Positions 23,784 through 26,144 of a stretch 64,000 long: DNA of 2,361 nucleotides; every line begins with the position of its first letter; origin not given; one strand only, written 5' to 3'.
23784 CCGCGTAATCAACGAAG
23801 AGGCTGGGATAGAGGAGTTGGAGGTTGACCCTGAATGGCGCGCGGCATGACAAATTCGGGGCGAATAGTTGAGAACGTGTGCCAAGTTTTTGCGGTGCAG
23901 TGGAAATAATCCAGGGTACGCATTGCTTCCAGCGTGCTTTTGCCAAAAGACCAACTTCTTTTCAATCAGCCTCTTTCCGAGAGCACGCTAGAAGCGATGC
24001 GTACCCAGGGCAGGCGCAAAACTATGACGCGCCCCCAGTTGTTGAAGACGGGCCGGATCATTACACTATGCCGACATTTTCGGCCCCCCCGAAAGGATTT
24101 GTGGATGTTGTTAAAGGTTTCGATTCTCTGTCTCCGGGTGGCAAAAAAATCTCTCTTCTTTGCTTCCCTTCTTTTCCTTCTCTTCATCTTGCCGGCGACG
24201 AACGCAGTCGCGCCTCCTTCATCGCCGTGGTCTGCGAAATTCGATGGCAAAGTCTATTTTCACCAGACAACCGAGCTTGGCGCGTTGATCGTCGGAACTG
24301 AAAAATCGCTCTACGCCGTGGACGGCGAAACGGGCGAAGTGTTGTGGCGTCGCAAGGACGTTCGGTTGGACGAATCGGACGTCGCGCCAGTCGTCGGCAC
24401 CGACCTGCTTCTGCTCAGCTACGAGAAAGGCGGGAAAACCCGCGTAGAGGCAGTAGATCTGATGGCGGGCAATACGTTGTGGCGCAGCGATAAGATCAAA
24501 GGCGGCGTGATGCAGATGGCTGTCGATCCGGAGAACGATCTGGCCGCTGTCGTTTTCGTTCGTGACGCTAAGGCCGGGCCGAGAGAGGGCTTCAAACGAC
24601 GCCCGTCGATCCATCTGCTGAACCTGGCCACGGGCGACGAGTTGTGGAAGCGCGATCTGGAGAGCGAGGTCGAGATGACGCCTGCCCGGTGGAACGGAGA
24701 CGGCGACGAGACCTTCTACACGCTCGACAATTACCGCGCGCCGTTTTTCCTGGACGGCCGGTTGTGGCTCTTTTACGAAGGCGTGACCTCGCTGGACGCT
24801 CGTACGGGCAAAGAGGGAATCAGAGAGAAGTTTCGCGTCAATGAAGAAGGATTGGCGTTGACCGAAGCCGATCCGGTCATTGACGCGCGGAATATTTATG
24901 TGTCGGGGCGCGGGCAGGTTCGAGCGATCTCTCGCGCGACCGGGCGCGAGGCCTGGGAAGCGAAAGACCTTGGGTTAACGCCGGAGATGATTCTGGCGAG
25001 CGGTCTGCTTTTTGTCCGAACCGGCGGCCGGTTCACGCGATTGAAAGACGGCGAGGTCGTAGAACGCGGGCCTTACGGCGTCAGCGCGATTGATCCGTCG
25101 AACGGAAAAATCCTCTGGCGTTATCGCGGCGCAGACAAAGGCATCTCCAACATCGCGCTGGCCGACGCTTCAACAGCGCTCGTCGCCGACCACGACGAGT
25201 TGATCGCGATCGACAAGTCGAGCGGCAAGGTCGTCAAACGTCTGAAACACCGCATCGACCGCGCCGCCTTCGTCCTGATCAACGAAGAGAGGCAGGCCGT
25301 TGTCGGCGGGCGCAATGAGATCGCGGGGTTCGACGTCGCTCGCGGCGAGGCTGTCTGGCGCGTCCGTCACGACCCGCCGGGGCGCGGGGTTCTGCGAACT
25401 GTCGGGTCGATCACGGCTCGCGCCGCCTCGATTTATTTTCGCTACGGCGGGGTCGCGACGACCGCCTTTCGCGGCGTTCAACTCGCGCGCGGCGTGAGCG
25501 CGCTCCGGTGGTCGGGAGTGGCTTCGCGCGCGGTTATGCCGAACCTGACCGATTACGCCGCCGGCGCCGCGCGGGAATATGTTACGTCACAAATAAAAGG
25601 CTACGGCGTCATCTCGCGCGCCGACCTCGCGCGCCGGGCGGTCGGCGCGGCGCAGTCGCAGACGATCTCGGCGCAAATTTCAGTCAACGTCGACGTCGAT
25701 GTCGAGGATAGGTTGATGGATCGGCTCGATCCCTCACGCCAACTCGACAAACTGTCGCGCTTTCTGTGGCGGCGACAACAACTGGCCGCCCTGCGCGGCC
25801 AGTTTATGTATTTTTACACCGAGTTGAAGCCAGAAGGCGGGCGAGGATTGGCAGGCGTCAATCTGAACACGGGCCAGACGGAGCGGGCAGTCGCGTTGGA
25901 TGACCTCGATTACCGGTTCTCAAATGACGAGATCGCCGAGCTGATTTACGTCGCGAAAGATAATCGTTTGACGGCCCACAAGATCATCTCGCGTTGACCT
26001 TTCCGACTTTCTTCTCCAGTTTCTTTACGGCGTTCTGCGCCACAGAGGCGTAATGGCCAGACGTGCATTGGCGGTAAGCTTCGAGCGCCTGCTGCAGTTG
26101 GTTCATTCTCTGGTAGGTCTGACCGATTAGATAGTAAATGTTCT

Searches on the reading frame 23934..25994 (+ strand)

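Call 28: search_protein_families(library=pfam, proteins=[window:23934-25994:+], max_evalue=0.001)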
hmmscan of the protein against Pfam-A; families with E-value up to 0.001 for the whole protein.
window:23934-25994:+ (687 aa): 5 families
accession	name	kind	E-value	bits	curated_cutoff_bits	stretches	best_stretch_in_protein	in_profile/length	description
PF13360.13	PQQ_2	-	2.7e-27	96.4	27.6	3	383-508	5-129/233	Outer membrane protein assembly factor BamB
PF01011.28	PQQ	-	1.4e-06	27.7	26.7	0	307-478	46-207/595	Glucose/ethanol/alcohol dehydrogenase, beta-propeller domain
PF23727.1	Beta-prop_FAM234A_B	-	5.7e-06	25.6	26.4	0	113-154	89-131/467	FAM234A/B beta-propeller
PF25293.1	Beta-prop_EMC1_N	-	9e-06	26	34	0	107-245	23-150/219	EMC1 N-terminal beta-propeller domain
PF13570.13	Beta-prop_ACSF4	-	0.00025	21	133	0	383-477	73-171/329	Beta-alanine-activating enzyme, beta-propeller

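Call 43: search_protein_families(library=ncbifam, proteins=[window:23934-25994:+], max_evalue=0.001)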
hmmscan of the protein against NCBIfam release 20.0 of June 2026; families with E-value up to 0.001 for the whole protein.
window:23934-25994:+ (687 aa): 5 families
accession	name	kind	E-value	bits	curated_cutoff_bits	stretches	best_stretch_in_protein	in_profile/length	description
TIGR03300.1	assembly_YfgL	equivalog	1.1e-18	67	285.2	1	374-520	67-210/377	outer membrane protein assembly factor BamB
NF008351.0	PRK11138.1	equivalog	2.2e-11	42.9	423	1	313-435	64-184/394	outer membrane protein assembly factor BamB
TIGR03075.1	PQQ_enz_alc_DH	subfamily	3.4e-10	39.1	480.05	0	122-191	128-203/530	PQQ-dependent dehydrogenase, methanol/ethanol family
TIGR04528.1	acido_non_PQQ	subfamily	7.4e-08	31.6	650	0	120-187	397-461/493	acido-empty-quinoprotein group A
NF041516.1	PA2928_fam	subfamily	0.0001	21.8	70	0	382-435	70-125/376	PA2928 family protein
